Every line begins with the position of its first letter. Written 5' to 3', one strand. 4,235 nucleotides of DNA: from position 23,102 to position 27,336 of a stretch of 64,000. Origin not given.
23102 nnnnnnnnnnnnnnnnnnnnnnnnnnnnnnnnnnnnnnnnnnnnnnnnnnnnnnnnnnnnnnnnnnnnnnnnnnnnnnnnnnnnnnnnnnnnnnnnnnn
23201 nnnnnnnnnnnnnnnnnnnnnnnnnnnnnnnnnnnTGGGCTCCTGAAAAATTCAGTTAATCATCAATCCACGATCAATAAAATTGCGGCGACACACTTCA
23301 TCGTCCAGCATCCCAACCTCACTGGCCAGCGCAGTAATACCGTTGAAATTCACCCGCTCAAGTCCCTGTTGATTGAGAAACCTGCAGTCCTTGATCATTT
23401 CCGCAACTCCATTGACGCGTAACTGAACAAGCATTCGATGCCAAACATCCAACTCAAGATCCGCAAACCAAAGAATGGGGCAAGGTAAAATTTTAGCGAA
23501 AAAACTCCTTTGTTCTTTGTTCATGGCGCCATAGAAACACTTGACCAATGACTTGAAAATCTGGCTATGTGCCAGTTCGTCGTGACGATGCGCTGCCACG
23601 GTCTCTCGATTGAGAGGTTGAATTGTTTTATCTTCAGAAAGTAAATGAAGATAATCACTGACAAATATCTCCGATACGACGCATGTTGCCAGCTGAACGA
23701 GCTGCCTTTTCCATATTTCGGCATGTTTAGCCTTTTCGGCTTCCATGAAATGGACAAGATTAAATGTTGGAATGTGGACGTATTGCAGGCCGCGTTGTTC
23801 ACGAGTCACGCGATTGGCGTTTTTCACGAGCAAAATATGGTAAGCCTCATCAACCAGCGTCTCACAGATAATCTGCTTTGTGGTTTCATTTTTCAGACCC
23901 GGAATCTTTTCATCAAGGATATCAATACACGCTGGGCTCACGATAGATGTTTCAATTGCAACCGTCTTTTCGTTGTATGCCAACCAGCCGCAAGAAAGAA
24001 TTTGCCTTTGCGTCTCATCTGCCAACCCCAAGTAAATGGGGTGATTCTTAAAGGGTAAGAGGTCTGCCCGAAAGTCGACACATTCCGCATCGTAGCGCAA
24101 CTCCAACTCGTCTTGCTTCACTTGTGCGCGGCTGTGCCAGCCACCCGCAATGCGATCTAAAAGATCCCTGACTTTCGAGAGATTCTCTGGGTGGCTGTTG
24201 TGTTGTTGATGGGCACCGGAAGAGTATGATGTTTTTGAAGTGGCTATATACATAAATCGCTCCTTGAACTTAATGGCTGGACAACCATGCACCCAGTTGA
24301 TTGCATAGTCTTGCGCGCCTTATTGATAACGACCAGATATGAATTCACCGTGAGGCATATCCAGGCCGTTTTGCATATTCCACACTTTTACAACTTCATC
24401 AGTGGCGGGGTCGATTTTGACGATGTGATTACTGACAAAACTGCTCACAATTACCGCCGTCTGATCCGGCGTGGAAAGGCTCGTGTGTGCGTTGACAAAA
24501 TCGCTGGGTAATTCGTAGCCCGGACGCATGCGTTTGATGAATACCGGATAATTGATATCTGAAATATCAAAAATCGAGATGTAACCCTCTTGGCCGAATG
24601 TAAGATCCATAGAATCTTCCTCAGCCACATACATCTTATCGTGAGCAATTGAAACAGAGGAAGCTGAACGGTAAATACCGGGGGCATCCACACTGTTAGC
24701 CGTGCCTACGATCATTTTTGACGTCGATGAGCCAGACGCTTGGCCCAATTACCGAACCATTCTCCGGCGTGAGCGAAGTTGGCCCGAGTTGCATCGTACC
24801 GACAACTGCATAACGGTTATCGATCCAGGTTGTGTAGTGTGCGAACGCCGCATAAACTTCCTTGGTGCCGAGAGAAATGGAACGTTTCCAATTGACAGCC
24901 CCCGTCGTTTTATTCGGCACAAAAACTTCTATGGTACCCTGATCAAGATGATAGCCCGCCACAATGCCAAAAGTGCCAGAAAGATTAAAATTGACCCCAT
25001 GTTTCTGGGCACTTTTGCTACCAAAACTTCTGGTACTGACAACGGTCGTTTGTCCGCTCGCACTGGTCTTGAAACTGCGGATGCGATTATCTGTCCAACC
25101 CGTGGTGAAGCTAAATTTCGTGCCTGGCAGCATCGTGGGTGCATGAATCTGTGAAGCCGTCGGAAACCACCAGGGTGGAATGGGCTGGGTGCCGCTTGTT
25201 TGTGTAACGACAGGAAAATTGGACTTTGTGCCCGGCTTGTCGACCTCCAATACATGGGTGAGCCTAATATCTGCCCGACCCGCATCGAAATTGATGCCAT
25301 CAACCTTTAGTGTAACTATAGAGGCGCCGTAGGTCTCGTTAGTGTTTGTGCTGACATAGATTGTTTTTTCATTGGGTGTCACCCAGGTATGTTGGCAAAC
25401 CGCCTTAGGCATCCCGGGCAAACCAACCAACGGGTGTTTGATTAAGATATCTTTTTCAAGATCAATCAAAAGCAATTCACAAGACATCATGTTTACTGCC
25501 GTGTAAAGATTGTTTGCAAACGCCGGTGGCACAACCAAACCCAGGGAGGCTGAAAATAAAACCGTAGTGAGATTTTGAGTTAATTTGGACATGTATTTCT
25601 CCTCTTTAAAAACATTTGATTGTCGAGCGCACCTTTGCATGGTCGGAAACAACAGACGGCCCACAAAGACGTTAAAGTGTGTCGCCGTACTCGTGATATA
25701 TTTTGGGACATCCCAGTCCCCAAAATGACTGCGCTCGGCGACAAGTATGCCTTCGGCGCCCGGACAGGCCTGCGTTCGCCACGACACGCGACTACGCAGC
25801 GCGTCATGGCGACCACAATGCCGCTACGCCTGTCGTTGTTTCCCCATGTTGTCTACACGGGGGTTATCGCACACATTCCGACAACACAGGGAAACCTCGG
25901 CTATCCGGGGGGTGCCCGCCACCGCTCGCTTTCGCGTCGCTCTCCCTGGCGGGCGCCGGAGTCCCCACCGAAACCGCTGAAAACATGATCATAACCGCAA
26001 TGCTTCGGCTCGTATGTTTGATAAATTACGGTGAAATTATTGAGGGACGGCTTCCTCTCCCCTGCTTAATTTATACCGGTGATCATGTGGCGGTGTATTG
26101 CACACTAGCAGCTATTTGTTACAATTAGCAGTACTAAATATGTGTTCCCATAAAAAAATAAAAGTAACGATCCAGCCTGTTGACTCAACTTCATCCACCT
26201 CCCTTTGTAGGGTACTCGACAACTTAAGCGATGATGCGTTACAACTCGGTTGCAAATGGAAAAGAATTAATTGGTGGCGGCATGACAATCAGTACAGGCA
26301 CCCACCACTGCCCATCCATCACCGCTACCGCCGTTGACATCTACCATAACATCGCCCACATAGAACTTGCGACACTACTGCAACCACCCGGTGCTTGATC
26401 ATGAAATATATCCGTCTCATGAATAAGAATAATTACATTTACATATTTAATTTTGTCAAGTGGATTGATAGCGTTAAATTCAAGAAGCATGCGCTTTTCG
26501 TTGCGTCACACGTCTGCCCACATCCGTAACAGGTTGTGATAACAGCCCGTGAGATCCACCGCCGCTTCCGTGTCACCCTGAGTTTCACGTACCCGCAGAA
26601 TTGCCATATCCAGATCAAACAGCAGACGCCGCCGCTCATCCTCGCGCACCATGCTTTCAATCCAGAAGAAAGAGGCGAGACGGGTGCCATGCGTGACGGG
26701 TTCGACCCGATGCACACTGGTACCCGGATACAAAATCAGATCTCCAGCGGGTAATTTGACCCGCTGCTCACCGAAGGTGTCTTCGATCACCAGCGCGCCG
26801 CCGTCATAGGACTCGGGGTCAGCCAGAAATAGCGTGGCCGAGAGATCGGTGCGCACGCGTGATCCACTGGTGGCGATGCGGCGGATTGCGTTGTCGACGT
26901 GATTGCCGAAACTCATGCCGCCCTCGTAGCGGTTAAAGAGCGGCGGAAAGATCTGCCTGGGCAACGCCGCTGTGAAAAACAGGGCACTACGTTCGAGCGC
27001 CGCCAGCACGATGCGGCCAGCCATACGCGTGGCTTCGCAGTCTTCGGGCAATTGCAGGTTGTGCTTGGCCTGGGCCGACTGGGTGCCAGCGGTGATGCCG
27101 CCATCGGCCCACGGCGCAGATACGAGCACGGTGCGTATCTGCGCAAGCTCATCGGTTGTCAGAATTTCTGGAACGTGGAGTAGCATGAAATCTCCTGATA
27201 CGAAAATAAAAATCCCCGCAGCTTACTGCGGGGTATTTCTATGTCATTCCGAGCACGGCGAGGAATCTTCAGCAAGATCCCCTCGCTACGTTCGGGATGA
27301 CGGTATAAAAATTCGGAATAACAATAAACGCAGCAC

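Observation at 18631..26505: Lower-GC, iron-regulated accessory island encoding an AurF-like di-iron oxygenase, a stand-alone glutamine amidotransferase, a MOSC reductase and secreted proteins of unknown function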

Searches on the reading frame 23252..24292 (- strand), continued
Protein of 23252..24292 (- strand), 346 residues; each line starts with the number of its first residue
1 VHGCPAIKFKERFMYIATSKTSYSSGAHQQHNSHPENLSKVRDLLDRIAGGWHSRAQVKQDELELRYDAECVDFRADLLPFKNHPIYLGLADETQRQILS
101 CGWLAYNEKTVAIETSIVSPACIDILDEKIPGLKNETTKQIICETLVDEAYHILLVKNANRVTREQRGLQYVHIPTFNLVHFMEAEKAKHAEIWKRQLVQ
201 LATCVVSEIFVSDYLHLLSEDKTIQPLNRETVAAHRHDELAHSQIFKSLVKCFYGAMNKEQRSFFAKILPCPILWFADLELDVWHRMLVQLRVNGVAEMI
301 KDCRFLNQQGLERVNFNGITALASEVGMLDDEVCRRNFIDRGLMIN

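Call 83: search_protein_families(library=pfam, proteins=[L074:6993-7526:+, L074:12568-13182:+, L009:13238-13471:+, L007:7329-8624:+, L007:8615-9799:+, L074:5176-6057:-, L009:3630-4874:+, L074:8190-8459:+, L009:13596-16265:+, L041:12788-13756:+], max_evalue=0.001)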
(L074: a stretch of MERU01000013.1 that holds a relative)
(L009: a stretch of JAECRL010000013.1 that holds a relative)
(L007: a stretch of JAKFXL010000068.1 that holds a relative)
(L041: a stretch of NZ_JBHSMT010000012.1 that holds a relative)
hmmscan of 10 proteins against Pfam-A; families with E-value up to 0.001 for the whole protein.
L074:6993-7526:+ (177 aa): 1 family
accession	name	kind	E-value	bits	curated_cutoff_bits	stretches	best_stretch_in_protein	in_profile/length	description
PF02627.25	CMD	-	3.7e-10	40.1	23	1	48-122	8-83/84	Carboxymuconolactone decarboxylase family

L074:12568-13182:+ (204 aa): 4 families
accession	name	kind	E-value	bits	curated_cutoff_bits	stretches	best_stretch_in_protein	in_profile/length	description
PF12802.13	MarR_2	-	7.1e-13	49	27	1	44-99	6-60/61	MarR family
PF13463.12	HTH_27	-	9.5e-08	32.7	22.2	1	59-109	18-68/68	Winged helix DNA-binding domain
PF01047.28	MarR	-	2.4e-06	27.8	24.6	1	53-100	13-58/59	MarR family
PF13601.12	HTH_34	-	0.00035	21.1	27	1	61-120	16-76/80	Winged helix DNA-binding domain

L009:13238-13471:+ (77 aa): 0 families

L007:7329-8624:+ (431 aa): 4 families
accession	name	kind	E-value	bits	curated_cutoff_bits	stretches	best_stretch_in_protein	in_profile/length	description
PF00464.25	SHMT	-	9.1e-164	545.2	27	1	9-384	3-399/399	Serine hydroxymethyltransferase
PF00155.27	Aminotran_1_2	-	1.1e-07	31.8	19.7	1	86-348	63-336/361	Aminotransferase class I and II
PF01212.27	Beta_elim_lyase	-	0.00023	21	27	1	79-320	39-250/288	Beta-eliminating lyase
PF01041.23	DegT_DnrJ_EryC1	-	0.00055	19.7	19.8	1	144-257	91-202/360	DegT/DnrJ/EryC1/StrS aminotransferase family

L007:8615-9799:+ (394 aa): 1 family
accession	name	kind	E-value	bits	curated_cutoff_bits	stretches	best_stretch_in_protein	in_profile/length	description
PF00202.27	Aminotran_3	-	1.8e-103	346.8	30.5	1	19-385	11-401/403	Aminotransferase class-III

L074:5176-6057:- (293 aa): 4 families
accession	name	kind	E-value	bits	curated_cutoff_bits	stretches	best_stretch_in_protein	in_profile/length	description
PF12852.13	Cupin_6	-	1.1e-30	107.3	26.7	1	8-166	1-183/183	Cupin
PF12833.13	HTH_18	-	7.1e-21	74.7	33.6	1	206-283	1-79/80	Helix-turn-helix domain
PF00165.29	HTH_AraC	-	8e-17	61.4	26.6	2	249-283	9-42/42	Bacterial regulatory helix-turn-helix proteins, AraC family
PF13560.12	HTH_31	-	0.00018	22.2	27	0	240-283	6-49/64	Helix-turn-helix domain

L009:3630-4874:+ (414 aa): 4 families
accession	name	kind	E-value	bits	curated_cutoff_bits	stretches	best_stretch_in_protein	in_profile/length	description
PF00042.28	Globin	-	4.3e-15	56.7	22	1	34-140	2-116/117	Globin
PF00175.26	NAD_binding_1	-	9.4e-14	52.4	22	1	285-389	1-106/109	Oxidoreductase NAD-binding domain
PF00970.30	FAD_binding_6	-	1.4e-07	32.2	21.1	1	166-273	3-97/99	Oxidoreductase FAD-binding domain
PF11563.14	Protoglobin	-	5.7e-05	23.6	25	1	16-117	21-119/158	Protoglobin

L074:8190-8459:+ (89 aa): 1 family
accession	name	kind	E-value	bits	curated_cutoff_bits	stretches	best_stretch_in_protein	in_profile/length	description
PF09630.15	DUF2024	-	7.7e-28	96.7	27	1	1-85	1-81/81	Domain of unknown function (DUF2024)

L009:13596-16265:+ (889 aa): 9 families
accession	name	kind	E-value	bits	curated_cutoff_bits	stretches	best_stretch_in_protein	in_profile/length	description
PF07992.20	Pyr_redox_2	-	3.1e-54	184.8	26.1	1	54-345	1-281/291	Pyridine nucleotide-disulphide oxidoreductase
PF01077.27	NIR_SIR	-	7.3e-22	77.9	27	1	681-802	2-137/158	Nitrite and sulphite reductase 4Fe-4S domain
PF00070.33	Pyr_redox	-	2.5e-17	63.6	22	1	198-267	3-71/82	Pyridine nucleotide-disulphide oxidoreductase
PF04324.20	Fer2_BFD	-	2.7e-14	53.7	26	1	473-520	2-49/50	BFD-like [2Fe-2S] binding domain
PF18267.7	Rubredoxin_C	-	4.3e-10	39.9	25.9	1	369-432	2-62/70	Rubredoxin NAD+ reductase C-terminal domain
PF03460.22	NIR_SIR_ferr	-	8e-10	38.8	24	1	608-671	2-68/69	Nitrite/Sulfite reductase ferredoxin-like half domain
PF13738.12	Pyr_redox_3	-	6.5e-05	22.8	30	1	139-316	113-292/305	Pyridine nucleotide-disulphide oxidoreductase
PF00890.30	FAD_binding_2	-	7.1e-05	22.6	20.4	0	303-334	365-402/414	FAD binding domain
PF03486.20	HI0933_like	-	0.00082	19.3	50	0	198-240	4-46/244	HI0933-like protein Rossmann domain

L041:12788-13756:+ (322 aa): 4 families
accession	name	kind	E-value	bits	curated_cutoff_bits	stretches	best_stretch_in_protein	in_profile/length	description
PF00111.32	Fer2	-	4e-13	49.5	21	1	242-314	4-77/77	2Fe-2S iron-sulfur cluster binding domain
PF22290.1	DmmA-like_N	-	4.7e-10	40.4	33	1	101-217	11-123/124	Dimethylamine monooxygenase subunit DmmA-like, N-terminal domain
PF00175.26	NAD_binding_1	-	3.5e-07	31.3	22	1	114-204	2-107/109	Oxidoreductase NAD-binding domain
PF08030.17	NAD_binding_6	-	1.3e-05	25.8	22.2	0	112-131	5-24/156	Ferric reductase NAD binding domain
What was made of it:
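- The module carries many protective genes, with flavohemoglobin and NirB genes next door in L009 (call 83).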

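Call 92: search_protein_families(library=pfam, proteins=[L001:5167-5418:+], max_evalue=0.01)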
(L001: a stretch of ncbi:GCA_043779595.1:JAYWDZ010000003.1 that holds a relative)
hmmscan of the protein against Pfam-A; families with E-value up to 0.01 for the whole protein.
L001:5167-5418:+ (83 aa): 0 families

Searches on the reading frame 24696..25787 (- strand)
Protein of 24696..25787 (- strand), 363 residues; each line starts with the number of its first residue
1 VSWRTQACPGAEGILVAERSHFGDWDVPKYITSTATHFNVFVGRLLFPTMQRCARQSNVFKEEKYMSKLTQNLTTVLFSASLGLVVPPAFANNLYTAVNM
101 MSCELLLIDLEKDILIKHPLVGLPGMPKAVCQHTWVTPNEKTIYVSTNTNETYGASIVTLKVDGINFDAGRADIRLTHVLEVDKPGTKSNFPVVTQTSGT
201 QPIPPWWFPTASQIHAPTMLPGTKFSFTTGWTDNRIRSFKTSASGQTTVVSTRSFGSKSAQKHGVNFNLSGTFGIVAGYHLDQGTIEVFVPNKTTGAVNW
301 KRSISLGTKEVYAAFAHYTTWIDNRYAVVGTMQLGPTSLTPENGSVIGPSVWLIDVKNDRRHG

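Call 3: search_protein_families(library=pfam, proteins=[window:24696-25787:-], max_evalue=0.01)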
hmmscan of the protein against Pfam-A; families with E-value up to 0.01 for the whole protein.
window:24696-25787:- (363 aa): 0 families

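Call 4: search_protein_families(library=ncbifam, proteins=[window:24696-25787:-], max_evalue=0.01)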
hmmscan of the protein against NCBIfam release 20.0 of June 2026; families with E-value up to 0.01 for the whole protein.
window:24696-25787:- (363 aa): 0 families

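Call 43: find_homologous_proteins(query=window:24699-25595:-)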
Query window:24699-25595:- (299 aa): 9 proteins with E <= 0.001 among 1173 candidates.
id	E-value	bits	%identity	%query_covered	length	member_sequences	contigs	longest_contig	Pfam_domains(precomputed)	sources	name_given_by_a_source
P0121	5.7e-199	677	100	100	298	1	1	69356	-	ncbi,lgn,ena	-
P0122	2.2e-165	567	84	98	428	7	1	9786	-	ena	-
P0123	3.2e-147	508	74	98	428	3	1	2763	-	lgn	-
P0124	7.9e-79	283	47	97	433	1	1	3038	-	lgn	-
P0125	6.7e-73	264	49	89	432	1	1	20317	-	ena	-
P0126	3.1e-65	238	43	93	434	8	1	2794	-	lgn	-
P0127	3.1e-56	209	42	88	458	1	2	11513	PF02239.23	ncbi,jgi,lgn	jgi:DNA-binding beta-propeller fold protein YncE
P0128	8.8e-55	204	41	87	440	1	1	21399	-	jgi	jgi:hypothetical protein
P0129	2.4e-54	203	37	97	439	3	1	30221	-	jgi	jgi:hypothetical protein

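Call 52: predict_structure(alignment_id=A3)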
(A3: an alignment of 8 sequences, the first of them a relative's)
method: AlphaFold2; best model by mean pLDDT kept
length: 428 residues; sequences in the alignment: 8
mean_pLDDT: 87.6   pTM: 0.87
mean pLDDT of the five models: 87.6, 86.9, 85.9, 85.2, 81.9
residues with pLDDT >= 90: 289; 70-90: 97; 50-70: 17; < 50: 25
segments of 3 or more residues with pLDDT < 50: 1-25
pLDDT, mean of each block of 10 residues (from residue 1): 37 38 61 94 96 93 90 92 92 95 95 95 87 73 84 91 87 91 86 74 93 86 94 93 93 90 92 90 95 97 94 93 95 66 95 96 95 90 94 96 98 94 83
secondary structure, 60 per line:
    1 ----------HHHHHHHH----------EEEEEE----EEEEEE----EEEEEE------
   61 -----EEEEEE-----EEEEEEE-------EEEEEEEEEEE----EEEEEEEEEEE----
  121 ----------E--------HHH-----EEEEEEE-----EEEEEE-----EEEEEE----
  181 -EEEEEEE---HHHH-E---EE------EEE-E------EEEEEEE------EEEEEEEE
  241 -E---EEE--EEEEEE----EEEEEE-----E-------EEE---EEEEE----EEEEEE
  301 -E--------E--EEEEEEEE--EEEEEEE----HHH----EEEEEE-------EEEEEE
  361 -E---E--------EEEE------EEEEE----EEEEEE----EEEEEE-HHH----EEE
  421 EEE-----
elements in order: H11-18 E29-34 E39-44 E49-54 E66-71 E77-83 E91-101 E106-116 E148-154 E160-165 E171-176 E182-188 H192-195 E209-211 E220-226 E233-240 E246-248 E251-256 E261-266 E280-282 E286-290 E295-300 E314-321 E324-330 E342-347 E355-360 E375-378 E385-389 E394-399 E404-409 E418-423
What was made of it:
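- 24320..25595 (-): Seven-bladed beta-propeller gene with a signal peptide, inactivated by a 14-nt deletion near 24717. AlphaFold model of the 84%-identical ortholog has pLDDT 87.6 (call 52).
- On Seven-bladed beta-propeller (YVTN/lactonase-like): The model of the 84%-identical ortholog has pLDDT 87.6 (call 52).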

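Call 55: fold_search(model_id=the predicted structure, library=pdb)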
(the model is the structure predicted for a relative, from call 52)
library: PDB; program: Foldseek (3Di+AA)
matches with E <= 10: 1545; with E <= 0.001: 1008
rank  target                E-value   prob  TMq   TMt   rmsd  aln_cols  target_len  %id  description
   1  3u4y_A                1.5e-10  1.00  0.55  0.72   6.6       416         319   12  The crystal structure of a functionally unknown protein (Dtox_1751) from Desulfotomaculum acetoxidans DSM 771. (released 2011-10-26)
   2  6tv2_A                4.3e-10  1.00  0.45  0.50   9.9       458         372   11  Heme d1 biosynthesis associated Protein NirF (released 2020-04-22)
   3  4qrj_B                5.0e-10  1.00  0.57  0.69   6.2       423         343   13  Crystal structure of a putative 6-phosphogluconolactonase (BACUNI_04672) from Bacteroides uniformis ATCC 8492 at 2.20  (released 2014-07-23)
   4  4qrj_A                5.5e-10  1.00  0.57  0.68   6.3       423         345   13  Crystal structure of a putative 6-phosphogluconolactonase (BACUNI_04672) from Bacteroides uniformis ATCC 8492 at 2.20  (released 2014-07-23)
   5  6lqs_B1               1.3e-09  1.00  0.33  0.20  16.1       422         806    9  Cryo-EM structure of 90S small subunit preribosomes in transition states (State D) (released 2020-09-16)
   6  8snb_4A               1.3e-09  1.00  0.30  0.22  19.4       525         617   10  atomic model of sea urchin sperm doublet microtubule (48-nm periodicity) (released 2023-06-28)
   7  3u4y_B                1.6e-09  1.00  0.57  0.75   6.3       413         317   11  The crystal structure of a functionally unknown protein (Dtox_1751) from Desulfotomaculum acetoxidans DSM 771. (released 2011-10-26)
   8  6rtd_B                1.9e-09  1.00  0.48  0.45   7.9       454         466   13  Dihydro-heme d1 dehydrogenase NirN in complex with DHE (released 2019-06-19)
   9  5wyj_BA               2.2e-09  1.00  0.28  0.18  17.6       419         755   10  Cryo-EM structure of the 90S small subunit pre-ribosome (Dhr1-depleted, Enp1-TAP, state 1) (released 2017-03-29)
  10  9n73_LO               2.3e-09  1.00  0.34  0.21  14.8       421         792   10  SSU processome maturation and disassembly, State G (released 2025-10-29)
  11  3fgb_B                3.4e-09  1.00  0.57  0.68   6.9       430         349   13  Crystal structure of the Q89ZH8_BACTN protein from Bacteroides thetaiotaomicron. Northeast Structural Genomics Consort (released 2008-12-23)
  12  1dy7_B                3.8e-09  1.00  0.54  0.45   8.6       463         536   10  Cytochrome cd1 Nitrite Reductase, CO complex (released 2000-09-24)
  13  1aom_B                4.4e-09  1.00  0.52  0.41   8.6       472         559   11  SUBSTRATE AND PRODUCT BOUND TO CYTOCHROME CD1 NITRITE REDUCTASE (released 1998-02-04)
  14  6u42_5L               5.4e-09  1.00  0.52  0.37   7.0       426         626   11  Natively decorated ciliary doublet microtubule (released 2019-11-13)
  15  6rtd_A                5.9e-09  1.00  0.49  0.46   8.0       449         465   13  Dihydro-heme d1 dehydrogenase NirN in complex with DHE (released 2019-06-19)
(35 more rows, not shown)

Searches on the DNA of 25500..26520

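Call 70: search_rna_families(source=window, start=25500, end=26520, threshold=evalue, max_evalue=1)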
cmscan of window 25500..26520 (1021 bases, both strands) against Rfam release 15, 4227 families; matches with E-value up to 1: 0.
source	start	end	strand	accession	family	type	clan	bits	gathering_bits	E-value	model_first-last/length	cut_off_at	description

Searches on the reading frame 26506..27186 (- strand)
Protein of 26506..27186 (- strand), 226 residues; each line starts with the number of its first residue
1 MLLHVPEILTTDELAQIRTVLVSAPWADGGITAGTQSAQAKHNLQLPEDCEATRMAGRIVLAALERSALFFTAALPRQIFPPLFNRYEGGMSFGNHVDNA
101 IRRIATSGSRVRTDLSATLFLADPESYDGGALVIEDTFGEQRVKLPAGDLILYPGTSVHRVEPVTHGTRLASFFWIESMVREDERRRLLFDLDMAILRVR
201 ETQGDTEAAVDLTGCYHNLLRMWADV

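Call 92: search_protein_families(library=pfam, proteins=[window:26506-27186:-], max_evalue=0.01)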
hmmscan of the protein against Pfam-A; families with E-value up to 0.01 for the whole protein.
window:26506-27186:- (226 aa): 2 families
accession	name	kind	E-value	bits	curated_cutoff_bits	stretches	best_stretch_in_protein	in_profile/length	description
PF18331.6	PKHD_C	-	9.3e-21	74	22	1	183-225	1-43/43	PKHD-type hydroxylase C-terminal domain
PF13640.12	2OG-FeII_Oxy_3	-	1.2e-13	52.3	27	1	84-176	3-97/98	2OG-Fe(II) oxygenase superfamily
